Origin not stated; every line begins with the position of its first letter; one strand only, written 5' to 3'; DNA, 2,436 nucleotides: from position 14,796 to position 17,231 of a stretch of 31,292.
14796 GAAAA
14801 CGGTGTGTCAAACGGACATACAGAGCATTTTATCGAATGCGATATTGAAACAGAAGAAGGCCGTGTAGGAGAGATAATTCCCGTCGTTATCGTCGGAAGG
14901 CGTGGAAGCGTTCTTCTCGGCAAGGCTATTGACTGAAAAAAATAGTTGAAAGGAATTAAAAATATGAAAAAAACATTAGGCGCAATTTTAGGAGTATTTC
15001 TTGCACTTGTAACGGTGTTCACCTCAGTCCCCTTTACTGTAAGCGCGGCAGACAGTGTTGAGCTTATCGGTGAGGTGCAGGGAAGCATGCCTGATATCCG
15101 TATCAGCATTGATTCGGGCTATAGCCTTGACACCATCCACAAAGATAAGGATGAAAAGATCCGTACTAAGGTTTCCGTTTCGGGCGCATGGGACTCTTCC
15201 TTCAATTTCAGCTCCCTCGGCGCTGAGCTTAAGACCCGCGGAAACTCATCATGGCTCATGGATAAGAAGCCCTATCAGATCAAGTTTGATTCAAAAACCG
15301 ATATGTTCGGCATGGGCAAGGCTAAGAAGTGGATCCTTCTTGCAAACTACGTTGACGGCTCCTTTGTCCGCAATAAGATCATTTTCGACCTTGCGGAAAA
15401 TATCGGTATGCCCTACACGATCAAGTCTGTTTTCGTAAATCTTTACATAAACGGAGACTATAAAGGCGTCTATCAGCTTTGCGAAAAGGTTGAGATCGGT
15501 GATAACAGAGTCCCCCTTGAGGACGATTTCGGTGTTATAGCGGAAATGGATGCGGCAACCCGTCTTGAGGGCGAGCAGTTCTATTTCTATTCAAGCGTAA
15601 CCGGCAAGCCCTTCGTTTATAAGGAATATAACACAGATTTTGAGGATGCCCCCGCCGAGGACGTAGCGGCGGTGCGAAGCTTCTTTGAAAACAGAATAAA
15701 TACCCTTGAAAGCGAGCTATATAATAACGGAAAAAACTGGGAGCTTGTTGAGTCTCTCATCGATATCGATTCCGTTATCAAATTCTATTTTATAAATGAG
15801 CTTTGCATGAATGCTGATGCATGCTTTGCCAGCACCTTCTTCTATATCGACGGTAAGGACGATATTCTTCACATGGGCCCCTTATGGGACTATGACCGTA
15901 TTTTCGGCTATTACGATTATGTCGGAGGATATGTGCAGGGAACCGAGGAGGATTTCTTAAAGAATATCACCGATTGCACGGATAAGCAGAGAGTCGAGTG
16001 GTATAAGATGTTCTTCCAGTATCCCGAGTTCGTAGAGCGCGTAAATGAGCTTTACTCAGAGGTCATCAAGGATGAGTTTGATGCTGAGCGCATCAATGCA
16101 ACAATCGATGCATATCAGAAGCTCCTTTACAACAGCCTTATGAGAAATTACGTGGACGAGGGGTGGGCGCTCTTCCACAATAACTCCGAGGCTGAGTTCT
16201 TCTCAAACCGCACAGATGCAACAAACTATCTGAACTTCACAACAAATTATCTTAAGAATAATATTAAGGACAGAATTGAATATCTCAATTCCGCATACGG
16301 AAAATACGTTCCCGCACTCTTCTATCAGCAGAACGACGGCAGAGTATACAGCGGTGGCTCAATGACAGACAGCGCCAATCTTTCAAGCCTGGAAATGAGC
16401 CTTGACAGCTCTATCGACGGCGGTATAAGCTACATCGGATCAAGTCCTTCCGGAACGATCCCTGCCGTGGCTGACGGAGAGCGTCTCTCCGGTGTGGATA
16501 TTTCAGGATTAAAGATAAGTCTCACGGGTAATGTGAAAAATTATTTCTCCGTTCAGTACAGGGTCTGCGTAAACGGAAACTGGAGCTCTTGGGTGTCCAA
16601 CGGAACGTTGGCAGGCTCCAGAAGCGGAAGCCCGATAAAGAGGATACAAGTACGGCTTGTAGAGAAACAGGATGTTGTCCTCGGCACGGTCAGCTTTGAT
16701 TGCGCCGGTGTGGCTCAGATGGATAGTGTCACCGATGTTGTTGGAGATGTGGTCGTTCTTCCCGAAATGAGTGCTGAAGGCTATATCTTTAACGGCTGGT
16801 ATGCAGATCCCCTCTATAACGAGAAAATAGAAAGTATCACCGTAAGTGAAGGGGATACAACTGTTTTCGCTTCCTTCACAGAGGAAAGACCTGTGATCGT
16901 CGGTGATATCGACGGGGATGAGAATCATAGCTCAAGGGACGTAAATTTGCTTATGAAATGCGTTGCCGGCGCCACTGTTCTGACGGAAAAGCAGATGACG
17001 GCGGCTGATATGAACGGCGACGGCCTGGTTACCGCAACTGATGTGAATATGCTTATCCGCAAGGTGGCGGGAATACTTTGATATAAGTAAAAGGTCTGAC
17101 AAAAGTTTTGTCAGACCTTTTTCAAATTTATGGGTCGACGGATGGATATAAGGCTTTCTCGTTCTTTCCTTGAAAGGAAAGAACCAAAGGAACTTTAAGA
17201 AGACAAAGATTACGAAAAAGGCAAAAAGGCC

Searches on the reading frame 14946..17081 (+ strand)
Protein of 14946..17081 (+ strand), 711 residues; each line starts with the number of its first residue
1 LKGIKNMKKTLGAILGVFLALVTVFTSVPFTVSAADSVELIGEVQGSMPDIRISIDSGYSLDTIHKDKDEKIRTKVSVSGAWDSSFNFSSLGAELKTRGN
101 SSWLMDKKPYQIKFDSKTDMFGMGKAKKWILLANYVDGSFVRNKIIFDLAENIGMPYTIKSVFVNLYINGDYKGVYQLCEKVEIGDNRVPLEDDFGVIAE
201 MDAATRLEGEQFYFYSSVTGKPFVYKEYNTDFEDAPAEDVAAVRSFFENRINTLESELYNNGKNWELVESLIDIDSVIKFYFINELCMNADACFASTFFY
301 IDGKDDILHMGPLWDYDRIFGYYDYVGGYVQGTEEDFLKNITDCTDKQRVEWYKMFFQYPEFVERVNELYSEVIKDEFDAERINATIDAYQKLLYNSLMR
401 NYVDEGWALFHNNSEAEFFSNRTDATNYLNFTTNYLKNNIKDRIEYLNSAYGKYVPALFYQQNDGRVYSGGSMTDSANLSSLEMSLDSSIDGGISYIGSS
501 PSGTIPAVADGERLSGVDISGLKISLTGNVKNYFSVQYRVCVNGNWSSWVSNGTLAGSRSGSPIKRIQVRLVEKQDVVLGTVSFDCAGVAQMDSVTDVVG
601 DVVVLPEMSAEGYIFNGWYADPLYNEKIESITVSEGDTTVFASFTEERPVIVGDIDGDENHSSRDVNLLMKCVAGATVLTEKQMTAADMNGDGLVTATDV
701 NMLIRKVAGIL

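Call 70: search_protein_families(library=pfam, proteins=[window:14946-17081:+], max_evalue=0.001)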
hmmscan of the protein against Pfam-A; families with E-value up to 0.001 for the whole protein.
window:14946-17081:+ (711 aa): 3 families
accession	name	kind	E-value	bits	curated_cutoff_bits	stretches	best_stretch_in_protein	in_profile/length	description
PF08757.17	CotH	-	2.6e-45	155.8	23.8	1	95-445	1-320/322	CotH kinase protein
PF00404.24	Dockerin_1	-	4.7e-11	43.2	22.9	1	653-707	2-56/57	Dockerin type I domain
PF09479.16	Flg_new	-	5.7e-07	30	27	1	581-642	2-64/65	Listeria-Bacteroides repeat domain (List_Bact_rpt)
